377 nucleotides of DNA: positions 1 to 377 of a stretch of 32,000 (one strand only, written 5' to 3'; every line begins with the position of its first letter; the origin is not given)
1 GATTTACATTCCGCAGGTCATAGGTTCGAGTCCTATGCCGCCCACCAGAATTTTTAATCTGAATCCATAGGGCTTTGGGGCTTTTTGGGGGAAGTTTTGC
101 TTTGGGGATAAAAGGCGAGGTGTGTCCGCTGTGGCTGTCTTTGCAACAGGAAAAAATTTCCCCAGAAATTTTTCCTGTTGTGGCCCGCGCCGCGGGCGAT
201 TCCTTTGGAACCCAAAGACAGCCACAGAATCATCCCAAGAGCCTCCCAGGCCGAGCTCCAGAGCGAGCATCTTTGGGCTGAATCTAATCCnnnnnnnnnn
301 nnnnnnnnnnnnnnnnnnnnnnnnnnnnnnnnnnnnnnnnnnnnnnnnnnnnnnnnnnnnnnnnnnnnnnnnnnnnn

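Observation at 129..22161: Nine copies of a 90-108 nt cloverleaf-like (four-way-junction) palindromic element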

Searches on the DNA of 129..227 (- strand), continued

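Call 62: search_with_rna_model(model_id=R1, sources=[L002, L004, L005, L006, L007, L008, L009, L010, L011, L013, L014, L015, L016, L017, L019, L020, L021, L022, L024, L025, L026, L027, L028, L031, L032, L033, L035, L036, L037, L038, L040, L042, L043, L044, L047, L048, L049, L050, L051, L053, L054, L056, L057, L058, L059, L060, L061], max_evalue=0.001)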
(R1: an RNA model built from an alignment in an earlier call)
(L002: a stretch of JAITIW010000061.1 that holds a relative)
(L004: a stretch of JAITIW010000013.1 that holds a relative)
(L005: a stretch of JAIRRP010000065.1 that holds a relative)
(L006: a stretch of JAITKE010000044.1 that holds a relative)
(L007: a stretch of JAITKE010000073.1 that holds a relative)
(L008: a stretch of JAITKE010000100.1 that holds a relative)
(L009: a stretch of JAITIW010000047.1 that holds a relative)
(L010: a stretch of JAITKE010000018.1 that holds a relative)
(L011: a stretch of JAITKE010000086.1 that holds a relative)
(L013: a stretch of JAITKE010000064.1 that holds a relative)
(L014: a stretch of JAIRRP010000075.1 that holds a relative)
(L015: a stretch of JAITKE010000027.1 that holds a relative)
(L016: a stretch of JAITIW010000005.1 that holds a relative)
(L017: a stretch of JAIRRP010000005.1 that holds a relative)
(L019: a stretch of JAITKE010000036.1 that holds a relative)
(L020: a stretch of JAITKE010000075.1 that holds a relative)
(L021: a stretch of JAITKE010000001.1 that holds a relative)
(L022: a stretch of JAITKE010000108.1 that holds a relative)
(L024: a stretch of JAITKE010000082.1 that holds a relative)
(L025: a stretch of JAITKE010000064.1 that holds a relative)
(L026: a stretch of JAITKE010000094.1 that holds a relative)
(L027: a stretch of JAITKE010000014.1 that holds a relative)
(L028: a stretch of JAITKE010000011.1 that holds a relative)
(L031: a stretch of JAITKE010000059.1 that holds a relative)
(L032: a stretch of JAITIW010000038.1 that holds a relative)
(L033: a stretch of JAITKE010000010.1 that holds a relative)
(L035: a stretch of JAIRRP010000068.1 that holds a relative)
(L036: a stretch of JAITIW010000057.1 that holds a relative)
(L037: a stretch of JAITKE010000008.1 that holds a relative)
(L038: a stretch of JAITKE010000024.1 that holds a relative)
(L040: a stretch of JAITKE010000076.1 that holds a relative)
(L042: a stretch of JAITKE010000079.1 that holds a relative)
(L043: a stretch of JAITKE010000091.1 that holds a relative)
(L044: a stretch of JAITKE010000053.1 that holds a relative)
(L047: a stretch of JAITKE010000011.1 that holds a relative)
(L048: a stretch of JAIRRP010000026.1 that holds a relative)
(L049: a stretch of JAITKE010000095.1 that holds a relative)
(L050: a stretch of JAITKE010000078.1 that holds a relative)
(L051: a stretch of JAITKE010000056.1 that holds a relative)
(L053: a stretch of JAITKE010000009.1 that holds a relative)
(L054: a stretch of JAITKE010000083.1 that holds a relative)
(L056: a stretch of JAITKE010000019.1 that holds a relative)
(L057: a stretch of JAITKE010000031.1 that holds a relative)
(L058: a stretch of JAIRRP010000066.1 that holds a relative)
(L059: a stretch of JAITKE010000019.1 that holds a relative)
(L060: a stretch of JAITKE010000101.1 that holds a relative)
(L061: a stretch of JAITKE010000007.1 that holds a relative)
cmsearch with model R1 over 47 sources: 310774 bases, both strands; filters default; matches with E-value up to 0.001: 210.
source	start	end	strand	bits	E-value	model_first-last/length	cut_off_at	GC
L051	735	830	-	98.9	4.1e-21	1-95/95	no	0.57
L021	6677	6775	-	98.4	5.3e-21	1-95/95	no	0.69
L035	1494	1585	+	95.4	2.9e-20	1-95/95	no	0.52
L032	3719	3813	+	95.1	3.3e-20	1-95/95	no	0.44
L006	5804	5902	-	94.3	5.3e-20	1-95/95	no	0.57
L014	2477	2576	-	94.1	6e-20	1-95/95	no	0.57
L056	3605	3700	-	93.8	7.1e-20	1-95/95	no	0.65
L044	2935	3033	-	93.7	7.5e-20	1-95/95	no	0.67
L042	2904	2991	+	93.2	1e-19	1-95/95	no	0.57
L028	6577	6672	+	92.3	1.6e-19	1-95/95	no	0.61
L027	5779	5871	+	92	1.9e-19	1-95/95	no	0.6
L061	31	119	-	91.8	2.1e-19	1-95/95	no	0.54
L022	593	689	+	91.6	2.3e-19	1-95/95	no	0.55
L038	1438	1535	-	91.4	2.7e-19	1-95/95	no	0.66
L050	7020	7118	-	91.2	3e-19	1-95/95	no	0.57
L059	4978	5073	+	90.9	3.6e-19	1-95/95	no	0.68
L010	3354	3449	+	90.9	3.6e-19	1-95/95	no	0.66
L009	7251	7342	+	90.6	4.2e-19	1-95/95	no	0.54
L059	2142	2237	-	90.2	5.3e-19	1-95/95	no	0.68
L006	134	229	+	90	5.9e-19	1-95/95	no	0.62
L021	5304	5403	+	89.9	6.1e-19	1-95/95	no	0.69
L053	867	957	+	89.8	6.6e-19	1-95/95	no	0.62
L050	5455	5553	+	89.6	7.5e-19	1-95/95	no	0.64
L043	1244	1333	+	89.3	8.8e-19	1-95/95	no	0.56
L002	1793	1888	+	88.8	1.2e-18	1-95/95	no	0.58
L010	215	313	-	88.1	1.7e-18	1-95/95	no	0.69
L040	6986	7087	-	87.2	2.9e-18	1-95/95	no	0.63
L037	235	336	+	87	3.2e-18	1-95/95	no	0.6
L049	2124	2222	+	87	3.2e-18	1-95/95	no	0.64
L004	3929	4021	+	86.8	3.6e-18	1-95/95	no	0.54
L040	4615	4703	-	86.7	3.7e-18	1-95/95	no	0.61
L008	4210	4310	-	86.3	4.6e-18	1-95/95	no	0.72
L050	6520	6619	+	85.8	6.3e-18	1-95/95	no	0.7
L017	1839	1931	+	85.4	7.8e-18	1-95/95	no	0.55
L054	2643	2739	-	85.2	8.6e-18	1-95/95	no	0.55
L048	3564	3649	-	84.8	1.1e-17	1-95/95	no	0.57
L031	2937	3036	+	84.8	1.1e-17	1-95/95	no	0.74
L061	1507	1635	+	84.7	1.2e-17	1-95/95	no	0.59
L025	896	996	-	84.5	1.3e-17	1-95/95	no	0.72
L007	4871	4968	+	84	1.7e-17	1-95/95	no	0.74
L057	1887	1972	-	83.9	1.8e-17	1-95/95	no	0.59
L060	6447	6544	-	83.6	2.1e-17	1-95/95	no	0.67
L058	7633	7719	-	83.3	2.6e-17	1-95/95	no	0.48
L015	4983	5089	+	83.2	2.6e-17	1-95/95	no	0.71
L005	5721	5815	+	82.8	3.3e-17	1-95/95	no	0.55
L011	3387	3488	+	82.8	3.3e-17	1-95/95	no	0.64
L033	1858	1953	+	82.7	3.5e-17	1-95/95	no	0.51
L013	3162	3265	+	82.5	3.9e-17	1-95/95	no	0.72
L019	6928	7021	-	81.5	6.9e-17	1-95/95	no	0.57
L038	3527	3612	-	81.2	8.3e-17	1-95/95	no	0.65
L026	2950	3038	+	80.9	9.8e-17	1-95/95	no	0.75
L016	5780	5865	+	80.8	1e-16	1-95/95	no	0.45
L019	149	236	+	80.5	1.2e-16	1-95/95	no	0.57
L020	5634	5735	-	79.5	2.1e-16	1-95/95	no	0.54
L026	1135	1223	+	79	2.7e-16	1-95/95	no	0.74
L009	1881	1971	+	79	2.8e-16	1-95/95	no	0.52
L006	3664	3767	+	78.8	3.1e-16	1-95/95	no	0.62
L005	1669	1760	-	77.9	5.2e-16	1-95/95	no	0.49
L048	5143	5227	+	76.9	9e-16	1-95/95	no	0.47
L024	3561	3668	-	76.4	1.2e-15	1-95/95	no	0.75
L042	251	338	+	76.1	1.5e-15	1-95/95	no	0.59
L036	4669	4756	-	75.8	1.6e-15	1-95/95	no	0.44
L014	470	562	+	74.7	3e-15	1-95/95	no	0.57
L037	1206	1303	-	74.7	3.1e-15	1-95/95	no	0.73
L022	2166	2260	+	74.7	3.2e-15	1-95/95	no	0.72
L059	1883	1981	-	74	4.5e-15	1-95/95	no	0.64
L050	7149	7243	-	73.9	4.8e-15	1-95/95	no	0.63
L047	773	871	+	73.8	5.1e-15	1-95/95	no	0.65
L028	81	181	-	73.2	7.2e-15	1-95/95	no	0.71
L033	3732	3824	+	72.7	9.7e-15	1-95/95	no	0.71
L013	4952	5053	+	72.2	1.3e-14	1-95/95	no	0.79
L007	6807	6889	-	71.4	2e-14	1-95/95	no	0.67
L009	425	520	+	71.1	2.3e-14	1-95/95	no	0.5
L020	6787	6883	+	70.9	2.6e-14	1-95/95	no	0.66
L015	1477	1567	+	70.5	3.3e-14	1-95/95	no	0.76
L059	6238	6328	-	70.5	3.3e-14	1-95/95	no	0.76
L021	3780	3872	+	69.8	4.9e-14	1-95/95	no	0.65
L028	6825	6919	+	69.7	5.2e-14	1-95/95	no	0.61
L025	653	749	-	69.1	7.3e-14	1-95/95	no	0.76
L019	3852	3942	+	68.9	7.8e-14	1-95/95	no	0.7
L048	3795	3898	+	68.7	9.1e-14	1-95/95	no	0.58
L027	793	896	-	68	1.3e-13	1-95/95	no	0.8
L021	29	129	-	67.8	1.5e-13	1-95/95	no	0.69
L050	2996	3096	+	67.6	1.7e-13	1-95/95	no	0.58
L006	3796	3896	-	67.4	1.8e-13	1-95/95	no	0.65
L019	5224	5329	+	66.6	2.8e-13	1-95/95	no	0.75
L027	2684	2779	+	65.3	5.9e-13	1-95/95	no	0.71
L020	2215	2306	+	64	1.2e-12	1-95/95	no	0.7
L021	5131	5220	-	63.3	1.8e-12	1-95/95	no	0.76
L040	4779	4880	-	63.3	1.9e-12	1-95/95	no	0.59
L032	474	573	-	62.8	2.4e-12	1-95/95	no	0.57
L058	3048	3152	-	62.4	3.1e-12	1-95/95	no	0.57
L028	3825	3924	-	62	3.9e-12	1-95/95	no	0.72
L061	1717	1815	+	61.7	4.6e-12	1-95/95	no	0.68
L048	7884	7987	+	61.3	5.6e-12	1-95/95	no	0.57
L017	5744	5848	-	60.6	8.3e-12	1-95/95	no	0.58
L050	2612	2734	-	59.1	1.9e-11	1-95/95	no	0.76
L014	2663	2766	+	59.1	2e-11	1-95/95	no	0.58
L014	311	415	-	58.7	2.4e-11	1-95/95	no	0.59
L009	4995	5100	+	57.9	3.7e-11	1-95/95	no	0.54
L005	1791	1894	-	57.9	3.8e-11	1-95/95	no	0.57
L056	2410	2514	+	56.4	9e-11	1-95/95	no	0.76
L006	7696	7797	+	55.9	1.2e-10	1-95/95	no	0.75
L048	5004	5106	-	55.2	1.7e-10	1-95/95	no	0.58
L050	6851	6971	+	54.8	2.2e-10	1-95/95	no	0.79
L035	5118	5203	-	54.1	3.1e-10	1-95/95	no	0.38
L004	7788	7892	-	53.2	5.4e-10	1-95/95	no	0.53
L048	2093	2192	-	52.4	8.4e-10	1-95/95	no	0.57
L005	5893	5996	-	51.1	1.7e-09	1-95/95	no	0.55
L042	5676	5784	+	50.8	2e-09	1-95/95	no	0.75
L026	5317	5406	+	50.6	2.3e-09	1-91/95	3'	0.66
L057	613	713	-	50.1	2.9e-09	1-95/95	no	0.77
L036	4799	4905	+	49.8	3.5e-09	1-95/95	no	0.54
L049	6016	6116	-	48.8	6.2e-09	1-95/95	no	0.59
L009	2041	2149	-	47.4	1.3e-08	1-95/95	no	0.57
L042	1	81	+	47.4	1.3e-08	11-95/95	5'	0.73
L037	1206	1303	+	47.3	1.5e-08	1-95/95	no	0.73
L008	1712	1805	-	46.8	1.9e-08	1-95/95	no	0.77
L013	3162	3265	-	45.4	4.1e-08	1-95/95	no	0.72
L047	773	871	-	45.1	4.9e-08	1-95/95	no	0.65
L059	4978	5073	-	44.7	6.3e-08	1-95/95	no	0.68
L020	6787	6883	-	43.7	1.1e-07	1-95/95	no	0.66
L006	7953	8000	+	43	1.6e-07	1-48/95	3'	0.67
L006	3664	3767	-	42.6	2e-07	1-95/95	no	0.62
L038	3527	3612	+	42.4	2.2e-07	1-95/95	no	0.65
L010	357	497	-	42.2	2.4e-07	1-95/95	no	0.75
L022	2166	2260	-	40.8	5.6e-07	1-95/95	no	0.72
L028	81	181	+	40.6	6.2e-07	1-95/95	no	0.71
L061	31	119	+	40.6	6.2e-07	1-95/95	no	0.54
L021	29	129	+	40.3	7.1e-07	1-95/95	no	0.69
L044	2935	3033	+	40.1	8.1e-07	1-95/95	no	0.67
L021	6677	6775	+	40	8.8e-07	1-95/95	no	0.69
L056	3605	3700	+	39.9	9.2e-07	1-95/95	no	0.65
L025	896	996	+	39.9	9.3e-07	1-95/95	no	0.72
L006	6109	6226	+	39.8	9.6e-07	1-95/95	no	0.82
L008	4210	4310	+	39.8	9.9e-07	1-95/95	no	0.72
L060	4252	4355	+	39.7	9.9e-07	1-95/95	no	0.8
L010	3354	3449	-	39.7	1e-06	1-95/95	no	0.66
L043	1244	1333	-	39.6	1.1e-06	1-95/95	no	0.56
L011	3387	3488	-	39.5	1.1e-06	1-95/95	no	0.64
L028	6577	6672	-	39.4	1.2e-06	1-95/95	no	0.61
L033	1858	1953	-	39.3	1.2e-06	1-95/95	no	0.51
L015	4983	5089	-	39.3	1.3e-06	1-95/95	no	0.71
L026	2950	3038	-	39.3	1.3e-06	1-95/95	no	0.75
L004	3929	4021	-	39.1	1.4e-06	1-95/95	no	0.54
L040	6986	7087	+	38.9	1.6e-06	1-95/95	no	0.63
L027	2684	2779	-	38.7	1.8e-06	1-95/95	no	0.71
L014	2477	2576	+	38.5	2e-06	1-95/95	no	0.57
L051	735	830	+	38.4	2.1e-06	1-95/95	no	0.57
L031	2937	3036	-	38.4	2.2e-06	1-95/95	no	0.74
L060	6447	6544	+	38.2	2.3e-06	1-95/95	no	0.67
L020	5634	5735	+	38.2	2.4e-06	1-95/95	no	0.54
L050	5455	5553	-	38.2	2.4e-06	1-95/95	no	0.64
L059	2142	2237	+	38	2.6e-06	1-95/95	no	0.68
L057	1887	1972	+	37.8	3e-06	1-95/95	no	0.59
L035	1494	1585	-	37.8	3e-06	1-95/95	no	0.52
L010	215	313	+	37.5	3.5e-06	1-95/95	no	0.69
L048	3564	3649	+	37.4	3.8e-06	1-95/95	no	0.57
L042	2904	2991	-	37.1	4.4e-06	1-95/95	no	0.57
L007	4871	4968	-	37.1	4.4e-06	1-95/95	no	0.74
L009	7251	7342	-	37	4.6e-06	1-95/95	no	0.54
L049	2124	2222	-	37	4.7e-06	1-95/95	no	0.64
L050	7149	7243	+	36.8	5.1e-06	1-95/95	no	0.63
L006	5804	5902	+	36.8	5.2e-06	1-95/95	no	0.57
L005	5893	5996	+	36.5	6.2e-06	1-95/95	no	0.55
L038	1438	1535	+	36.3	6.7e-06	1-95/95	no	0.66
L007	1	99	-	36.3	6.8e-06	1-86/95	3'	0.76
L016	5780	5865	-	36.1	7.5e-06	1-95/95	no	0.45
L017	1839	1931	-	36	8.1e-06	1-95/95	no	0.55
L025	653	749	+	35.8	9.3e-06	1-95/95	no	0.76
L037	235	336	-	35.6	1e-05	1-95/95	no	0.6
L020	2215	2306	-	35.6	1e-05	1-95/95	no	0.7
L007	6807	6889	+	35.6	1e-05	1-95/95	no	0.67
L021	5304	5403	-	35.5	1.1e-05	1-95/95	no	0.69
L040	4615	4703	+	35.4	1.1e-05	1-95/95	no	0.61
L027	5779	5871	-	35.2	1.2e-05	1-95/95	no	0.6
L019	149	236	-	35.1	1.3e-05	1-95/95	no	0.57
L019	5224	5329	-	35.1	1.3e-05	1-95/95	no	0.75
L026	1135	1223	-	34.9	1.5e-05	1-95/95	no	0.74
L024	3561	3668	+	34.6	1.7e-05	1-95/95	no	0.75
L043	5637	5742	+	34.3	2.1e-05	1-95/95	no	0.69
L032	3719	3813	-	34.3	2.1e-05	1-95/95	no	0.44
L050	7020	7118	+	34.2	2.2e-05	1-95/95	no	0.57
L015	1477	1567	-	34.1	2.4e-05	1-95/95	no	0.76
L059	6238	6328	+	34.1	2.4e-05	1-95/95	no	0.76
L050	2996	3096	-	33.9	2.6e-05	1-95/95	no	0.58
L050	4710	4786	-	33.8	2.8e-05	1-95/95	no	0.71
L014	470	562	-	33.8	2.8e-05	1-95/95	no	0.57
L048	5143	5227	-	33.6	3.1e-05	1-95/95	no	0.47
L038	3638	3736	+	33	4.2e-05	1-89/95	3'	0.79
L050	6520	6619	-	32.6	5.4e-05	1-95/95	no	0.7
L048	2093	2192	+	32.5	5.6e-05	1-95/95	no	0.57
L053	867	957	-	32.5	5.9e-05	1-95/95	no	0.62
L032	474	573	+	32.3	6.4e-05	1-95/95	no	0.57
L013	3069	3143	+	32.2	6.9e-05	1-95/95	no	0.79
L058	7633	7719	+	32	7.6e-05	1-95/95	no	0.48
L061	1717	1815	-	32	7.7e-05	1-95/95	no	0.68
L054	2643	2739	+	32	7.8e-05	1-95/95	no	0.55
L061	1507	1635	-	31.8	8.4e-05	1-95/95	no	0.59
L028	6825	6919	-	31.8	8.6e-05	1-95/95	no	0.61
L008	520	581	-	30.9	0.00014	1-95/95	no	0.73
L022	593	689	-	30.8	0.00015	1-95/95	no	0.55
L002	1793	1888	-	30.8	0.00015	1-95/95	no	0.58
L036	4669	4756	+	30.8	0.00015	1-95/95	no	0.44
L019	3852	3942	-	30.2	0.0002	1-95/95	no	0.7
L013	4952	5053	-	29.3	0.00034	1-95/95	no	0.79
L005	1669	1760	+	29.1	0.00038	1-95/95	no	0.49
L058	1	84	-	28.6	0.00052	1-75/95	3'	0.61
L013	2098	2172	+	28.1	0.00066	1-95/95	no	0.77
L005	5721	5815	-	27.5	0.00096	1-95/95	no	0.55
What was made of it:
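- On REP/BIME (RAYT-associated): About 125 sites in 311 kb of related MAG loci (call 62).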
